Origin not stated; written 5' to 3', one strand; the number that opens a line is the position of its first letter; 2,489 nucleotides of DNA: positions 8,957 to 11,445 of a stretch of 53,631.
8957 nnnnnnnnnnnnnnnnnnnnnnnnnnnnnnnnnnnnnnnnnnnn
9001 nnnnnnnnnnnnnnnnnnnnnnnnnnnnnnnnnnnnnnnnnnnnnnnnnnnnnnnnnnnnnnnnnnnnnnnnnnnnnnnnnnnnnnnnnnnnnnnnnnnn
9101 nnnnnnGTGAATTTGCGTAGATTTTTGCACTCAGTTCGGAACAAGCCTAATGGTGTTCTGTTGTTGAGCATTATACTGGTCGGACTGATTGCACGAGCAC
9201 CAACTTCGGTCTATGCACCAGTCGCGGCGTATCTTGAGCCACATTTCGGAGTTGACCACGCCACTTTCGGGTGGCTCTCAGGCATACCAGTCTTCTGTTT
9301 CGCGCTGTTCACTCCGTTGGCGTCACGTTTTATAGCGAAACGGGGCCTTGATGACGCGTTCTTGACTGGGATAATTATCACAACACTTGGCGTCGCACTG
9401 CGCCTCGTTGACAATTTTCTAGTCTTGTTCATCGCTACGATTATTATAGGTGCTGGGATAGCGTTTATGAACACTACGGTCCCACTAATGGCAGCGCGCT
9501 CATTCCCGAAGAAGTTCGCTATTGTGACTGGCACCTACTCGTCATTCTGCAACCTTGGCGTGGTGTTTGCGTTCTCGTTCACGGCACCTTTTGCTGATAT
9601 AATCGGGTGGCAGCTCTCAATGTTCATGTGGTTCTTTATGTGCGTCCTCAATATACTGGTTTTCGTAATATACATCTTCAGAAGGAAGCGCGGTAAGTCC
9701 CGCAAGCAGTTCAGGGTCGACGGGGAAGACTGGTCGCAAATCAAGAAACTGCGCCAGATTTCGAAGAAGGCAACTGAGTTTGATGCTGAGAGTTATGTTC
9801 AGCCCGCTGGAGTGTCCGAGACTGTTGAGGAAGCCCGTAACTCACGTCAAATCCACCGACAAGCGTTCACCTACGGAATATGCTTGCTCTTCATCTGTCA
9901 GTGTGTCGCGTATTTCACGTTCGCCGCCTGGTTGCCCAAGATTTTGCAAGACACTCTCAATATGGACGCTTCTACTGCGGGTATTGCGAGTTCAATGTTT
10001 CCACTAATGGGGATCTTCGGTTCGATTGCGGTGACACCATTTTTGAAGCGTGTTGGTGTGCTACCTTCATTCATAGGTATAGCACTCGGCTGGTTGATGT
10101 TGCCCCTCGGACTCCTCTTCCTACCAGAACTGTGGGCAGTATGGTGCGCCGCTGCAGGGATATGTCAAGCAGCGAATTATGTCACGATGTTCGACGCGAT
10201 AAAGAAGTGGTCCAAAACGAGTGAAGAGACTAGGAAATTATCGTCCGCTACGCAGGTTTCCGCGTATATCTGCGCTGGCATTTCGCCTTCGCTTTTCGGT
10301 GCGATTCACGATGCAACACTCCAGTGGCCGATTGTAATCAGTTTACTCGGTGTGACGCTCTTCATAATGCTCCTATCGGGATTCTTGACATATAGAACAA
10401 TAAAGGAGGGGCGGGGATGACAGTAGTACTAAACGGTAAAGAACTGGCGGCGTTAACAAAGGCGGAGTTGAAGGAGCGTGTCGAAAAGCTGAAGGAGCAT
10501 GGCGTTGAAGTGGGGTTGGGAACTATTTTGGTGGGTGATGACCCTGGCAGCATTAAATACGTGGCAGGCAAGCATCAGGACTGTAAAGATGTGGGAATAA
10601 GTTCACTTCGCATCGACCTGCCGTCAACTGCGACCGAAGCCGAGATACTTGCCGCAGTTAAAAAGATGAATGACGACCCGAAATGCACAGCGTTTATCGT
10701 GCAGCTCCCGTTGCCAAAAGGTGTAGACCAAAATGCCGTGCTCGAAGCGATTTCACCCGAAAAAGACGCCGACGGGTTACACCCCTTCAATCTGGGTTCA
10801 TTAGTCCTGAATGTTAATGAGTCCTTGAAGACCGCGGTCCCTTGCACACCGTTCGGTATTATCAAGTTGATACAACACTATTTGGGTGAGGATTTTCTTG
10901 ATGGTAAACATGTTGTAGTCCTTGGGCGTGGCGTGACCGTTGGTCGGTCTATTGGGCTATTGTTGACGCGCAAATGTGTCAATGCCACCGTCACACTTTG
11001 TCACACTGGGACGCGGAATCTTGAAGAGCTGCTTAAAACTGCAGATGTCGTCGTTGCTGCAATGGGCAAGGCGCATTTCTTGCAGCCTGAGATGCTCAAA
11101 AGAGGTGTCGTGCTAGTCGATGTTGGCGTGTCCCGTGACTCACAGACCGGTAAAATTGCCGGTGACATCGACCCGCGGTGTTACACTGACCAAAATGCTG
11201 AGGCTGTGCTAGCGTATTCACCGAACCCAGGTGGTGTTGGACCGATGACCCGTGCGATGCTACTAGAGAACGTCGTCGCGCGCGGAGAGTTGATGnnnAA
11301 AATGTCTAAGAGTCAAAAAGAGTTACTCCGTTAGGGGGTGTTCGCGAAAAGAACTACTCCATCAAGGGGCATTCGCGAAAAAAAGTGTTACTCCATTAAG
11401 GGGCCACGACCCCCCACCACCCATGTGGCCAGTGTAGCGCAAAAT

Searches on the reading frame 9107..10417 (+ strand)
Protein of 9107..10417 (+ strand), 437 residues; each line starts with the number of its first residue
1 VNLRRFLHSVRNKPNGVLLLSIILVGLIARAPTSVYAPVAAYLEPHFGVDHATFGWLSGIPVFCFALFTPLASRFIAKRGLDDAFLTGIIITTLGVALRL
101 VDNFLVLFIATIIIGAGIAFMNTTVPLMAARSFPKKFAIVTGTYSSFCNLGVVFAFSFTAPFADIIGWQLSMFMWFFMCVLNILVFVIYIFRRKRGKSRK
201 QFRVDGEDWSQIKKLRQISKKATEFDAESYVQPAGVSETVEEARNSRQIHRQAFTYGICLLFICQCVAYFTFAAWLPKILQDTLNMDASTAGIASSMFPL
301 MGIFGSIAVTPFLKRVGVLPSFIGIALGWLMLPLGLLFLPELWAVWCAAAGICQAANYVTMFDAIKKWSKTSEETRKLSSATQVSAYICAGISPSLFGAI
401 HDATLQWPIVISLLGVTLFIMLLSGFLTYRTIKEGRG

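Call 43: search_protein_families(library=ncbifam, proteins=[window:9107-10417:+], max_evalue=0.00001)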
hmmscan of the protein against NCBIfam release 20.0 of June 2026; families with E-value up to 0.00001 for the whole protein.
window:9107-10417:+ (437 aa): 3 families
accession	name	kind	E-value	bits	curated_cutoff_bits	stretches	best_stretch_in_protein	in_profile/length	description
TIGR00896.1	CynX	subfamily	1e-40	139.9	406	1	18-408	1-353/355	CynX/NimT family MFS transporter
NF007256.0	PRK09705.1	subfamily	6.5e-10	38.6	312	1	16-194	8-187/393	cyanate transporter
TIGR00880.1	2_A_01_02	superfamily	6.8e-07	29.5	131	1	67-191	13-136/141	multidrug resistance protein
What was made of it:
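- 9107..10420 (+): CynX/NimT-like MFS transporter ORF, 437 aa if it starts at GTG 9107, directly after C74. It overlaps folD by 4 nt. TIGR00896 at 140 bits, below the cut-off of 406 (call 43).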

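Call 44: search_protein_families(library=pfam, proteins=[window:9107-10417:+], max_evalue=0.001)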
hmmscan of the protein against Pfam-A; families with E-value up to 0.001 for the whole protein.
window:9107-10417:+ (437 aa): 1 family
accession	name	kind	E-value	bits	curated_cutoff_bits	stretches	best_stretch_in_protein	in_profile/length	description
PF07690.21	MFS_1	-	1.7e-36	126.3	33.4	2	23-277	2-226/347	Major Facilitator Superfamily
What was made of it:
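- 9107..10420 (+): Pfam MFS_1 at 126 bits (call 44).
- On CynX/NimT MFS transporter (TIGR00896): It is a member of the MFS_1 superfamily (126 bits against 33, call 44) and should be called 'CynX-like' only.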

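Call 47: find_homologous_proteins(query=window:9107-10417:+, max_evalue=1e-10)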
Query window:9107-10417:+ (437 aa): 6 proteins with E <= 1e-10 among 8000 candidates.
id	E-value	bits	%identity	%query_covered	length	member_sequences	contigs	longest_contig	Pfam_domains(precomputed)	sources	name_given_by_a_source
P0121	2.4e-288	974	100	100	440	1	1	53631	PF07690.22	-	-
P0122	1.6e-125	438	49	97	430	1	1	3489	PF00083.31,PF07690.22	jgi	jgi:CP family cyanate transporter-like MFS transporter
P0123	9.9e-117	409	45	98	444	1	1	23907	PF07690.22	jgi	jgi:CP family cyanate transporter-like MFS transporter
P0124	6.1e-115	403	46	92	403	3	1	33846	PF07690.22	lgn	-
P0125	2.1e-17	82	23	71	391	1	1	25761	PF07690.22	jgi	jgi:CP family cyanate transporter-like MFS transporter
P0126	4.4e-15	74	24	86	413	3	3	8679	PF07690.22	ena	-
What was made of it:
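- Tried and rejected: Only three homologues exist, at 45-49% identity (call 47).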

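Call 49: find_encoding_contigs(protein=P0123, flank=5000, max_places=3)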
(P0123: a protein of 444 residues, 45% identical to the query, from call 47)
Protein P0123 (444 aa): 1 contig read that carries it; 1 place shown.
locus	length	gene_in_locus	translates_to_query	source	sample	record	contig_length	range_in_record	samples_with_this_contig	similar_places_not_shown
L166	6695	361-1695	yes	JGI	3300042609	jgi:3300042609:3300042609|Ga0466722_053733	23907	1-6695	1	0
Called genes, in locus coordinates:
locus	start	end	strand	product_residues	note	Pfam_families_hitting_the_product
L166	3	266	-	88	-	?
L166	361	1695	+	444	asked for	PF07690:MFS_1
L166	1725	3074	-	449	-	PF00709:Adenylsucc_synt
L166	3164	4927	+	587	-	PF00122:E1-E2_ATPase, PF00702:Hydrolase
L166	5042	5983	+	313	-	PF13302:Acetyltransf_3, PF01035:DNA_binding_1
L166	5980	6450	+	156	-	PF03652:RuvX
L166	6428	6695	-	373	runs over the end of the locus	PF00512:HisKA, PF02518:HATPase_c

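Call 50: find_encoding_contigs(protein=P0124, flank=5000, max_places=3)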
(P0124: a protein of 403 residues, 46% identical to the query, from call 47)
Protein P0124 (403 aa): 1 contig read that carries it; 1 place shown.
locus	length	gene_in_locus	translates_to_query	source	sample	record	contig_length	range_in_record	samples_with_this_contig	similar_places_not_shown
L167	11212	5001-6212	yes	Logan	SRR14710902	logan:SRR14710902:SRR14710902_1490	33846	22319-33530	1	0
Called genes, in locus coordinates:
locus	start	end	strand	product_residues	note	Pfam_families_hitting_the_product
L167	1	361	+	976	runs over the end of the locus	PF17854:FtsK_alpha, PF01580:FtsK_SpoIIIE, PF20703:nSTAND1 (weak), PF09397:FtsK_gamma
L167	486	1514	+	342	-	PF00670:AdoHcyase_NAD (weak), PF02826:2-Hacid_dh_C, PF03446:NAD_binding_2 (faint), PF03807:F420_oxidored (weak), PF07991:KARI_N, PF01450:KARI_C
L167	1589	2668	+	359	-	PF00180:Iso_dh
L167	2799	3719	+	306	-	PF00768:Peptidase_S11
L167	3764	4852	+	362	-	PF00348:polyprenyl_synt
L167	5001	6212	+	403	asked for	PF07690:MFS_1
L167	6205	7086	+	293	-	PF00763:THF_DHG_CYH, PF02882:THF_DHG_CYH_C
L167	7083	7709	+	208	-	PF13302:Acetyltransf_3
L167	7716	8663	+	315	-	PF01479:S4, PF01728:FtsJ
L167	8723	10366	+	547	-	PF00496:SBP_bac_5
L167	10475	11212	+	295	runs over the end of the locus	PF19300:BPD_transp_1_N, PF00528:BPD_transp_1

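Call 51: find_encoding_contigs(protein=P0122, flank=5000, max_places=3)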
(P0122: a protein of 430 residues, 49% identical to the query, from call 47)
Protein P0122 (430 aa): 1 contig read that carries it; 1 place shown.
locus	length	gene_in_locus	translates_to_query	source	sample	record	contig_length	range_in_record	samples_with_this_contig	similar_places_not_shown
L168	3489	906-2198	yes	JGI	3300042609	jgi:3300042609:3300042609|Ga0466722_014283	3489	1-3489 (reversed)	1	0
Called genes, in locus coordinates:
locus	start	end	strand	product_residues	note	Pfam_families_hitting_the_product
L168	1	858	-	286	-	?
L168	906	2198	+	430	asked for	PF00083:Sugar_tr, PF07690:MFS_1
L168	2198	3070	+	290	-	PF00763:THF_DHG_CYH, PF02882:THF_DHG_CYH_C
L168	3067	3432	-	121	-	-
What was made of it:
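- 9107..10420 (+): The MFS-folD pair is conserved in L167 and L168 (calls 50, 51).
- MFS-folD is a conserved pair, and MFS needs transcription through the tRNA (calls 50, 51).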

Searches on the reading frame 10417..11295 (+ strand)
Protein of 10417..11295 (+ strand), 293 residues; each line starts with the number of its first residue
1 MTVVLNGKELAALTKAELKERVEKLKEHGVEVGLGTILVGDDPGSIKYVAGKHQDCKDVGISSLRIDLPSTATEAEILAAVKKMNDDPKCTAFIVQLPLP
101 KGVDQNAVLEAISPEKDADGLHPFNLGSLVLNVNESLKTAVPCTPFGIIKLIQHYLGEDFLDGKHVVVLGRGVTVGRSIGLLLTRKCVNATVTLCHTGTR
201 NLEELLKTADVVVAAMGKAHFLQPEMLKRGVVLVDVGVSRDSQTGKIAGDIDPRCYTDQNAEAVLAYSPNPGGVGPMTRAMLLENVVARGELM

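Call 43: search_protein_families(library=ncbifam, proteins=[window:10417-11295:+], max_evalue=0.00001)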
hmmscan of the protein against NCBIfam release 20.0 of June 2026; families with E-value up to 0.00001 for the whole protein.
window:10417-11295:+ (293 aa): 30 families (the best 25 are shown)
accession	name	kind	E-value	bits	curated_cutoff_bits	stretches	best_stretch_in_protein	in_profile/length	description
NF010789.1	PRK14193.1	equivalog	1.2e-121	405.2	401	1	2-291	2-279/281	bifunctional methylenetetrahydrofolate dehydrogenase/methenyltetrahydrofolate cyclohydrolase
NF010775.0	PRK14178.1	equivalog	9.5e-79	264.5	465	1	4-288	2-269/279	bifunctional methylenetetrahydrofolate dehydrogenase/methenyltetrahydrofolate cyclohydrolase FolD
NF010786.0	PRK14189.1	subfamily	1.6e-75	253.8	421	1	4-290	5-278/285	bifunctional methylenetetrahydrofolate dehydrogenase/methenyltetrahydrofolate cyclohydrolase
NF010783.0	PRK14186.1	equivalog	1.1e-74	251.3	333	1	1-288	1-280/297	bifunctional methylenetetrahydrofolate dehydrogenase/methenyltetrahydrofolate cyclohydrolase FolD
NF010787.0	PRK14191.1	equivalog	1.4e-74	250.9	423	1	3-287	2-274/285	bifunctional methylenetetrahydrofolate dehydrogenase/methenyltetrahydrofolate cyclohydrolase FolD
NF008058.0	PRK10792.1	equivalog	9.1e-74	248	355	1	4-287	5-276/285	bifunctional methylenetetrahydrofolate dehydrogenase/methenyltetrahydrofolate cyclohydrolase FolD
NF010781.0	PRK14184.1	equivalog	3.2e-73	246.3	438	1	4-288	3-278/286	bifunctional 5,10-methylene-tetrahydrofolate dehydrogenase/ 5,10-methylene-tetrahydrofolate cyclohydrolase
NF010776.0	PRK14179.1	equivalog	4.8e-73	245.7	445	1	1-287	1-275/284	bifunctional methylenetetrahydrofolate dehydrogenase/methenyltetrahydrofolate cyclohydrolase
NF010779.0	PRK14182.1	equivalog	6.7e-73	245.3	537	1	4-287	3-274/282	bifunctional 5,10-methylene-tetrahydrofolate dehydrogenase/ 5,10-methylene-tetrahydrofolate cyclohydrolase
NF010785.0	PRK14188.1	subfamily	2e-72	243.7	396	1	2-288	3-284/297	bifunctional methylenetetrahydrofolate dehydrogenase/methenyltetrahydrofolate cyclohydrolase FolD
NF010771.0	PRK14174.1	equivalog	2.4e-72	243.6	530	1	3-287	2-286/295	bifunctional 5,10-methylene-tetrahydrofolate dehydrogenase/ 5,10-methylene-tetrahydrofolate cyclohydrolase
NF010766.0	PRK14169.1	equivalog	6.6e-71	239.1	450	1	1-288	1-275/283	bifunctional methylenetetrahydrofolate dehydrogenase/methenyltetrahydrofolate cyclohydrolase FolD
NF010780.0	PRK14183.1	equivalog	1.1e-70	238.1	480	1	4-287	3-274/283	bifunctional 5,10-methylene-tetrahydrofolate dehydrogenase/ 5,10-methylene-tetrahydrofolate cyclohydrolase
NF010764.0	PRK14167.1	subfamily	1.1e-69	235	477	1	1-288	1-284/297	bifunctional 5,10-methylene-tetrahydrofolate dehydrogenase/ 5,10-methylene-tetrahydrofolate cyclohydrolase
NF010763.0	PRK14166.1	equivalog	7.9e-69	231.8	501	1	4-288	3-275/282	bifunctional 5,10-methylene-tetrahydrofolate dehydrogenase/ 5,10-methylene-tetrahydrofolate cyclohydrolase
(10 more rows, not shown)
